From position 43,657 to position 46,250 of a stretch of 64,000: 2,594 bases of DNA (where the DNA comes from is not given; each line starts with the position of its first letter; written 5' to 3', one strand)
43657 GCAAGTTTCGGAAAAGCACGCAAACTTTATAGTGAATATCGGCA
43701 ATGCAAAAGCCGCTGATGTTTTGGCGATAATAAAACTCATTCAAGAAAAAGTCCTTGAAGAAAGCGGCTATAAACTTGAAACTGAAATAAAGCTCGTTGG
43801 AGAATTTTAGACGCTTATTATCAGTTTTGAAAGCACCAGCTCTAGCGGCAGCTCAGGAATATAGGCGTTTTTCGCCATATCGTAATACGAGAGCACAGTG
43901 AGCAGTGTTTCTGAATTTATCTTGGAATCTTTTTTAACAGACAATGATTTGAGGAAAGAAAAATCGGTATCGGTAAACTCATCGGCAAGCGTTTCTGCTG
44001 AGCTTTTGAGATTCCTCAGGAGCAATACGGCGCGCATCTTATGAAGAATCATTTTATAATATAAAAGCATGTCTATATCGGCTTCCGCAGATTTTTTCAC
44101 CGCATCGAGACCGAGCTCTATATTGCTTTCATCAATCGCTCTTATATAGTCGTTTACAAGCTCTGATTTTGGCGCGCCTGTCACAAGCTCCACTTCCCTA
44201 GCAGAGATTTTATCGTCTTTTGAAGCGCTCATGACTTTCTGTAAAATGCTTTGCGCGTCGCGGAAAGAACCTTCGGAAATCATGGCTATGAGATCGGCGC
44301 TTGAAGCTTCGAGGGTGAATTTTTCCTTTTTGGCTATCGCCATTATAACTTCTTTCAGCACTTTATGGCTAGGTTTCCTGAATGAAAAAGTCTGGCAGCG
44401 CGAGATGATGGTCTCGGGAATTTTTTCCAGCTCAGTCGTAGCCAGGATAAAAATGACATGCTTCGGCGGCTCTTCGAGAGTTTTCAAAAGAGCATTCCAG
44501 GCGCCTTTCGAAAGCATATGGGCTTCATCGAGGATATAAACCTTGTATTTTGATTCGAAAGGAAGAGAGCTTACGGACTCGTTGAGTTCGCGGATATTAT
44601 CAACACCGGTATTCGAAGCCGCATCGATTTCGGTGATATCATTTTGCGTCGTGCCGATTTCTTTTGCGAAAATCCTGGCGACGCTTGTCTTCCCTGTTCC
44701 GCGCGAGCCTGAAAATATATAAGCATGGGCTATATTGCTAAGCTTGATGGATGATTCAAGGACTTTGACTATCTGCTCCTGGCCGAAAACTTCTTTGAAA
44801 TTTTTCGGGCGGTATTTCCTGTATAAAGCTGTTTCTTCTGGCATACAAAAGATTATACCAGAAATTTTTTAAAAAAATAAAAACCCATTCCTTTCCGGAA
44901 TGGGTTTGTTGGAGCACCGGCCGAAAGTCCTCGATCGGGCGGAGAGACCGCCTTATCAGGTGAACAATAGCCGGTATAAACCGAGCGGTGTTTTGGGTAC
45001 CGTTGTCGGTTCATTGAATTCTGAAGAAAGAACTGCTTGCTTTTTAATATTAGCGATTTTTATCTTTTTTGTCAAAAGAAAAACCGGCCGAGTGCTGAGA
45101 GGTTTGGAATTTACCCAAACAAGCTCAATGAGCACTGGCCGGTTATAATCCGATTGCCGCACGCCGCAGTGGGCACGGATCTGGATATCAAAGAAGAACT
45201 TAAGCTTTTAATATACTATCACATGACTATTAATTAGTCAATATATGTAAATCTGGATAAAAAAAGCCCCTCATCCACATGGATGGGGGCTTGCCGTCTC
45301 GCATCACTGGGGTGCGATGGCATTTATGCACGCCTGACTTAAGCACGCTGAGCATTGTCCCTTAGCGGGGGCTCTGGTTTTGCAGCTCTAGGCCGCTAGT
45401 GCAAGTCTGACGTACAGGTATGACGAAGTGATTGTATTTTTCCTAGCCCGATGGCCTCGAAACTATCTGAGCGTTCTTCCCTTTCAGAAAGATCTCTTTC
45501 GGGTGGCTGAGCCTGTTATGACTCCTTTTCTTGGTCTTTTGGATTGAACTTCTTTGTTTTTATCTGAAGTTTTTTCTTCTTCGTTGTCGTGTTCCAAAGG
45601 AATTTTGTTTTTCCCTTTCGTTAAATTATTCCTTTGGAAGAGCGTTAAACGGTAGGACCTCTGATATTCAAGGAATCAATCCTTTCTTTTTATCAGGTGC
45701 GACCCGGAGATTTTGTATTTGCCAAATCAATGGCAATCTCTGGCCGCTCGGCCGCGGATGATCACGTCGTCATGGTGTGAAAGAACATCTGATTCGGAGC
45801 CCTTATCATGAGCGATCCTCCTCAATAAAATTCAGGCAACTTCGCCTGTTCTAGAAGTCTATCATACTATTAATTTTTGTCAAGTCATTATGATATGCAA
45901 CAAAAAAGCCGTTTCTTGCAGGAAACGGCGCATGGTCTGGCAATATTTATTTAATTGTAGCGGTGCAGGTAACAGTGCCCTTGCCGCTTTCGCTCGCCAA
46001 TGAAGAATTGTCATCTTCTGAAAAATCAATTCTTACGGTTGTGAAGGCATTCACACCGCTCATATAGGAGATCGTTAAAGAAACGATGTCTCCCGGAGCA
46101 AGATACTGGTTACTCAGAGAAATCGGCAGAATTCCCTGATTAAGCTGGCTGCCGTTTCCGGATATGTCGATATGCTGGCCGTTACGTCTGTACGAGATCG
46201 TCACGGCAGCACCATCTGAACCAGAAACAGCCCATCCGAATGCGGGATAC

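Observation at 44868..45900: About 1 kb without protein-coding potential upstream of dnaX, with two minus-strand terminators and a promoter: candidate structured ncRNAs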

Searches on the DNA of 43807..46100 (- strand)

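Call 4: search_rna_families(source=window, start=44700, end=46100, threshold=evalue, max_evalue=10, show_alignments=4)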
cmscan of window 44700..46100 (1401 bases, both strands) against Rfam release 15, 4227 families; matches with E-value up to 10: 15.
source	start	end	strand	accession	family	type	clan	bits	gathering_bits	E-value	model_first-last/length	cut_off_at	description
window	44845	44907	+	RF02844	RefA9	Gene; antisense;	-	23.4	49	0.75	1-64/64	no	Enterococcus sRNA A9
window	45600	45690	-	RF01871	MALAT1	Gene; lncRNA;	-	21.9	70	4.2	1-95/95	no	Metastasis associated lung adenocarcinoma transcript 1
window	44991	45099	+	RF04329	snoMe18S-C1367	Gene; snRNA; snoRNA; CD-box;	-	19.8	101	1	1-110/110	no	Drosophila C/D box small nucleolar RNA snoMe18S-C1367 family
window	45594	45639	+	RF03226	mir-8196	Gene; miRNA;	-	19.6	59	3.7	1-65/65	no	mir-8196 microRNA precursor family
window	44869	45014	+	RF01480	rli52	Cis-reg;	-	19.2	70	7.2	1-95/95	no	Listeria sRNA rli52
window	44785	44916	+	RF02073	STnc260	Gene; sRNA;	-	18.5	100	9.3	1-176/176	no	Salmonella enterica sRNA STnc260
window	44818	44912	+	RF00514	His_leader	Cis-reg; leader;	-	18.3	49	3.8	1-126/126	no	Histidine operon leader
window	44872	44979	-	RF01772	rnk_pseudo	Cis-reg; leader;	-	18.1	55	4.1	1-108/108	no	Pseudomonas rnk leader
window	45050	45147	-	RF00499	Parecho_CRE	Cis-reg;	-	18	55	1.1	1-116/116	no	Human parechovirus 1 (HPeV1) cis regulatory element (CRE)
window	44787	44886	-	RF02618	SSRC34_2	Gene; sRNA;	-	17.3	48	9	1-125/125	no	Streptococcus sRNA 34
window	45585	45646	+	RF02516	MIR393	Gene; miRNA;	-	16.4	60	2.6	1-126/126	no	mir-393 microRNA precursor family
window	44875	44947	-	RF02278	Betaproteobacteria_toxic_sRNA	Gene; sRNA;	-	16.1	50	3.4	1-64/64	no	Betaproteobacteria toxic small RNA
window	45377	45546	+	RF02188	ST7-OT4_2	Gene; lncRNA;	-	15.4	55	5.6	1-172/172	no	ST7 overlapping transcript 4 conserved region 2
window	45566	45647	+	RF02716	sno_ncR3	Gene; snRNA; snoRNA; CD-box;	-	15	88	6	1-75/75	no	Small nucleolar RNA ncR3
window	45259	45323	+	RF02628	Hrs1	Gene; sRNA;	-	15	56.4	8.5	1-74/74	no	Hfq-regulated sRNA 1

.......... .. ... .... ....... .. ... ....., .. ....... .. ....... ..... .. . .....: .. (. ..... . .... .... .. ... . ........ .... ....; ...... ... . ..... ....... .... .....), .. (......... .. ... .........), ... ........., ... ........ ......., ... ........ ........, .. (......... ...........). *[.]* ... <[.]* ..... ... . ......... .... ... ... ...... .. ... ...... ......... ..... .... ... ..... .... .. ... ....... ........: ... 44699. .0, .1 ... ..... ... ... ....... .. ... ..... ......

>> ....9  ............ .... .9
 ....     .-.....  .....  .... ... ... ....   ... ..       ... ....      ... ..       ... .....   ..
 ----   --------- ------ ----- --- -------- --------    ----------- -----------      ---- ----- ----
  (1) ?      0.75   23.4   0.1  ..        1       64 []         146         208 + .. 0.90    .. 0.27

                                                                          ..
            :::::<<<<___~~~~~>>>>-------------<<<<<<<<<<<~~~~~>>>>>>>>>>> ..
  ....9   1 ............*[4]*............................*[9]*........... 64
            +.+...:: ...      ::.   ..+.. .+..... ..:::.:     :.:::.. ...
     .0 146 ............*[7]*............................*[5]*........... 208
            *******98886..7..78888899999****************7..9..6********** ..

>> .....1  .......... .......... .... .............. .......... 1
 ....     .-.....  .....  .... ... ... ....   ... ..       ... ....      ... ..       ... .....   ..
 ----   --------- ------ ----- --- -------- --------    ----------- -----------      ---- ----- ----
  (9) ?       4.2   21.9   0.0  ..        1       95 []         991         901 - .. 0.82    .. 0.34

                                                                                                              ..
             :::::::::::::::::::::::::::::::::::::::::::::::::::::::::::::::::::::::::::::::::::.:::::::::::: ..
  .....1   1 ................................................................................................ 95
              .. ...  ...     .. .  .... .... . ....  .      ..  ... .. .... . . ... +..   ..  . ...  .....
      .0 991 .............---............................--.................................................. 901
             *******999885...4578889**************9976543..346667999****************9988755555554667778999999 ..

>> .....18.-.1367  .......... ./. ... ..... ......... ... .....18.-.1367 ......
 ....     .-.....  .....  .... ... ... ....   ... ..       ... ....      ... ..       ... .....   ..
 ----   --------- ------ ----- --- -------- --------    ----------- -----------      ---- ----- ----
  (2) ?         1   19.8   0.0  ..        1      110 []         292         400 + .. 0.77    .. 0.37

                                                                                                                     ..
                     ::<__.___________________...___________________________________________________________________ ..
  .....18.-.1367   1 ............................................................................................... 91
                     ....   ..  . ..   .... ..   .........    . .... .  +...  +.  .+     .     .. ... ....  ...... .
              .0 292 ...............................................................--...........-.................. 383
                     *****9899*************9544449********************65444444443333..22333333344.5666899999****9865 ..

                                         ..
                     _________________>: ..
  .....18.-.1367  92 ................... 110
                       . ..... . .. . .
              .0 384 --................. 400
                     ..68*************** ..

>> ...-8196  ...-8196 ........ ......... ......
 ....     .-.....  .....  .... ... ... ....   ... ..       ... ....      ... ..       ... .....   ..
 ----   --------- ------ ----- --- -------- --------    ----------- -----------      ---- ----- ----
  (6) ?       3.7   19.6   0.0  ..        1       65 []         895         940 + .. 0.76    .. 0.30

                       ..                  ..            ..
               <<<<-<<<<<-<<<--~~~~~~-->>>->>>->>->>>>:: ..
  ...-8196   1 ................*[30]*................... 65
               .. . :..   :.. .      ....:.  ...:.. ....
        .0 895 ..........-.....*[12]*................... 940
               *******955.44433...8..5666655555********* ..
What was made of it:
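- On SRP RNA (Bacteria_small_SRP / Bacteria_large_SRP): None at E <= 10 in 44700-46100 (call 4).
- No riboswitch or leader family matches (call 4). dnaX has no SD, so a read-through transcript would translate poorly. No such family appears even at E <= 10 (call 4).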

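Call 14: search_rna_families(sources=[L001, L002, L003, L004, L005], threshold=gathering)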
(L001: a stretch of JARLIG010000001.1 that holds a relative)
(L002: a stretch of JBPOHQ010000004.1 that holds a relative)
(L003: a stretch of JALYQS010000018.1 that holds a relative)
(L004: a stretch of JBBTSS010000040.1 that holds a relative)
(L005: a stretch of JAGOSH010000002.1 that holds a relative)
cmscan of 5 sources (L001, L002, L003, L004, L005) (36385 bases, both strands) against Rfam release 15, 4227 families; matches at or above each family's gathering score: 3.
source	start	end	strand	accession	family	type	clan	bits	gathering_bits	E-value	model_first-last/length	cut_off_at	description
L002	7005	7075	+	RF00005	tRNA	Gene; tRNA;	CL00001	64.8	29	4.7e-12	1-71/71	no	tRNA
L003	7753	7823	+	RF00005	tRNA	Gene; tRNA;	CL00001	64.2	29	6.9e-12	1-71/71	no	tRNA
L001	5873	5943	+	RF00005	tRNA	Gene; tRNA;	CL00001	63.5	29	1.1e-11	1-71/71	no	tRNA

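Call 51: search_rna_families(sources=[L018, L019, L020, L021, L022, L037, L039, L042, L044, L046, L047, L050, L041, L048], threshold=gathering)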
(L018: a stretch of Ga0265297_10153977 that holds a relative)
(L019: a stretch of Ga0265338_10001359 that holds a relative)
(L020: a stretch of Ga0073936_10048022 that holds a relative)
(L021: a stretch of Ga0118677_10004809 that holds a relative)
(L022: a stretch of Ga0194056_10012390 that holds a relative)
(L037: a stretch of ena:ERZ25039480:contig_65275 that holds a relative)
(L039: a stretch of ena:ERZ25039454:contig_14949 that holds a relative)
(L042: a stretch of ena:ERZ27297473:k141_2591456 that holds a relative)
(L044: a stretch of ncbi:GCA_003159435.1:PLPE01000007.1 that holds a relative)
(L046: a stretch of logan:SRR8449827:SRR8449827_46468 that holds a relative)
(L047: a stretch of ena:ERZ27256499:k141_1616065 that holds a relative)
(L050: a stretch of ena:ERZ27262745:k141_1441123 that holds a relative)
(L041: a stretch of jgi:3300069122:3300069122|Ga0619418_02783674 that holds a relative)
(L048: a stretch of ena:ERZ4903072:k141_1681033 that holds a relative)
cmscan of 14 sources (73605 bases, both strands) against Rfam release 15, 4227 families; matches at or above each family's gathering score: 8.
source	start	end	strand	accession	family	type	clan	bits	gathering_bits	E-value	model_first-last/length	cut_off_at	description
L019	5327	5397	-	RF00005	tRNA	Gene; tRNA;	CL00001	62.4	29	4.3e-11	1-71/71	no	tRNA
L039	5523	5593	+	RF00005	tRNA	Gene; tRNA;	CL00001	59.7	29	2.5e-10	1-71/71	no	tRNA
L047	3586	3656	+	RF00005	tRNA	Gene; tRNA;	CL00001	59.7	29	2.5e-10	1-71/71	no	tRNA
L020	3759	3829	+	RF00005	tRNA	Gene; tRNA;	CL00001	58.7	29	4.7e-10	1-71/71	no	tRNA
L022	2802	2872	+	RF00005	tRNA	Gene; tRNA;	CL00001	58.4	29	5.6e-10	1-71/71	no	tRNA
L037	8789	8859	-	RF00005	tRNA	Gene; tRNA;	CL00001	57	29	1.4e-09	1-71/71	no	tRNA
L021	5305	5375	+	RF00005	tRNA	Gene; tRNA;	CL00001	51.6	29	4.2e-08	1-71/71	no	tRNA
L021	6685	6758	+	RF00005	tRNA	Gene; tRNA;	CL00001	35.4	29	0.0012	1-71/71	no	tRNA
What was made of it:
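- On SRP RNA (Bacteria_small_SRP / Bacteria_large_SRP): None in 19 related loci (calls 14, 51).
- Closest known: ffs. Different: The RNA is not SRP RNA (calls 4, 51).
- No known RNA is found in any of 19 related loci (calls 14, 51).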
